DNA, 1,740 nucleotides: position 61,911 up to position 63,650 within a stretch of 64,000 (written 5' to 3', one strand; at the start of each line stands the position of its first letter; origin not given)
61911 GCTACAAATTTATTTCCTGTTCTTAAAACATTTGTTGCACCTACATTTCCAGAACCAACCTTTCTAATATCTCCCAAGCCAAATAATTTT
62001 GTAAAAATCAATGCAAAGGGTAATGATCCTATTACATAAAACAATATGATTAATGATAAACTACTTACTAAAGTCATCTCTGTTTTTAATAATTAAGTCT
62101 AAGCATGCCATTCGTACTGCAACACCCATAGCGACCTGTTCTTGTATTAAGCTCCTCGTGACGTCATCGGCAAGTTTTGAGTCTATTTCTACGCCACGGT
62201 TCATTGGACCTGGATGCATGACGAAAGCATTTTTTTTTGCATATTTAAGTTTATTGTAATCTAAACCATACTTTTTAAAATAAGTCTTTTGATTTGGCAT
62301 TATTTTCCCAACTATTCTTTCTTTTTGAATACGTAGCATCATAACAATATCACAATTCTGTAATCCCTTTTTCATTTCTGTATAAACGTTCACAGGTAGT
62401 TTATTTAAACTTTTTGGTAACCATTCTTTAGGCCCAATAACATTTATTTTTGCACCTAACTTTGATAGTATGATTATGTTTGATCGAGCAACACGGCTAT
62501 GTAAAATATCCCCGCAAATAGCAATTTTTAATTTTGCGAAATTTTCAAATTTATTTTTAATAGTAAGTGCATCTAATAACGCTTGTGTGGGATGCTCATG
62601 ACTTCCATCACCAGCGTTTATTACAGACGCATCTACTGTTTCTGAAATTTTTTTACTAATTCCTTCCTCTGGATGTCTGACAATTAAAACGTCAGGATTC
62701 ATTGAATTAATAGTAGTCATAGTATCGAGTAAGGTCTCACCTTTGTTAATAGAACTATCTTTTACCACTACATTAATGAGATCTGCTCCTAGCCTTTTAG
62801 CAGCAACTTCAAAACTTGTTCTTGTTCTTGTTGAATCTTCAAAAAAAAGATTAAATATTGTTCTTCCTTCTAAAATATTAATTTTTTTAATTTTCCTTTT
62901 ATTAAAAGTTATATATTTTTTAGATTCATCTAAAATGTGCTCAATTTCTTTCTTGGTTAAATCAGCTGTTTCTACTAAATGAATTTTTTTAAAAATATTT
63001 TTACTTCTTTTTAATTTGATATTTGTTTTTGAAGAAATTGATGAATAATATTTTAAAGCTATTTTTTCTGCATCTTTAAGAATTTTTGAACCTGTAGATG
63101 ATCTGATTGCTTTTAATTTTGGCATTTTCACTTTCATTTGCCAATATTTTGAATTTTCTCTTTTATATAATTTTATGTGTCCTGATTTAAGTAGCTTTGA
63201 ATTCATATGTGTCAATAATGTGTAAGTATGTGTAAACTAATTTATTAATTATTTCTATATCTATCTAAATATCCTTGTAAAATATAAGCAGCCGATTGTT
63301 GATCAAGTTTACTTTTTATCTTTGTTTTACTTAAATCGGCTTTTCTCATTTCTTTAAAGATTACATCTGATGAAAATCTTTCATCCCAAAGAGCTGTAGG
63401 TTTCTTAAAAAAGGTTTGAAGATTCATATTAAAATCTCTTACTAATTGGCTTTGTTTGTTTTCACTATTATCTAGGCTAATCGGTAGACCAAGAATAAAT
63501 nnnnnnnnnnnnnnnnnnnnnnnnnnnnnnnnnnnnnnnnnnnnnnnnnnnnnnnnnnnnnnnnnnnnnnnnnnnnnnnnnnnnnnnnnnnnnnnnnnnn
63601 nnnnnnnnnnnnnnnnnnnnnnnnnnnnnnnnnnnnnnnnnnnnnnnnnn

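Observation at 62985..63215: pyrB carries an in-frame ~75-aa N-terminal extension resembling a tyrosine-integrase arm-binding domain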

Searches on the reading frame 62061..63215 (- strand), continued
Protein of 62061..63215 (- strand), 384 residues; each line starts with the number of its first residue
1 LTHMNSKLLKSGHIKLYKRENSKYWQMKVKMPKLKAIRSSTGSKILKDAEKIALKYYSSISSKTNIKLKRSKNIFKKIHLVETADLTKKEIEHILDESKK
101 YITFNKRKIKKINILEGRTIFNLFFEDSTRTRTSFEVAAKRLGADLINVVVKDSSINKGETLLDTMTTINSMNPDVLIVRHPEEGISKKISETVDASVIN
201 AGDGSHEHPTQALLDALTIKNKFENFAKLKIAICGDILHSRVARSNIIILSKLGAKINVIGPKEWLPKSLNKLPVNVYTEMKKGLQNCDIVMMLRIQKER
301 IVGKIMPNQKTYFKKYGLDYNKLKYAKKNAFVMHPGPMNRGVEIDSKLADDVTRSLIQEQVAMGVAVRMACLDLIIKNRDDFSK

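Call 81: predict_structure(alignment_id=A3)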
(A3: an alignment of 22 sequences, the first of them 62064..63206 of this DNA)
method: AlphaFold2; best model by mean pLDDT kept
length: 381 residues; sequences in the alignment: 22
mean_pLDDT: 44.3   pTM: 0.34
mean pLDDT of the five models: 44.3, 44.2, 41.4, 39.1, 37.8
residues with pLDDT >= 90: 0; 70-90: 27; 50-70: 68; < 50: 286
segments of 3 or more residues with pLDDT < 50: 1-13, 21-182, 191-220, 292-310, 312-314, 326-381
pLDDT, mean of each block of 10 residues (from residue 1): 36 47 38 29 42 41 36 27 41 40 31 33 39 37 39 41 46 44 50 39 41 44 66 55 60 73 64 78 70 37 41 57 56 31 28 33 35 38 32
secondary structure, 60 per line:
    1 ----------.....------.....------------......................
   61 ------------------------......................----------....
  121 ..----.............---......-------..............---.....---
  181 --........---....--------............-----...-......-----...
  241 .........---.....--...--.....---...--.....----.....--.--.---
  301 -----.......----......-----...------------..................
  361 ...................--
elements in order: E11-15 E22-26 H39-60 H85-106 E117-122 H127-139 E143-148 H156-169 E173-177 H183-190 E194-197 H206-217 E227-232 H238-249 E253-257 H265-269 E273-275 H278-282 E287-291 H306-312 H317-322 E328-330 H343-379

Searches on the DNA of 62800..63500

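Call 65: search_rna_families(source=window, start=62800, end=63500, threshold=evalue, max_evalue=1)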
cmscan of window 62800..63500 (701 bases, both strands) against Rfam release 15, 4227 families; matches with E-value up to 1: 0.
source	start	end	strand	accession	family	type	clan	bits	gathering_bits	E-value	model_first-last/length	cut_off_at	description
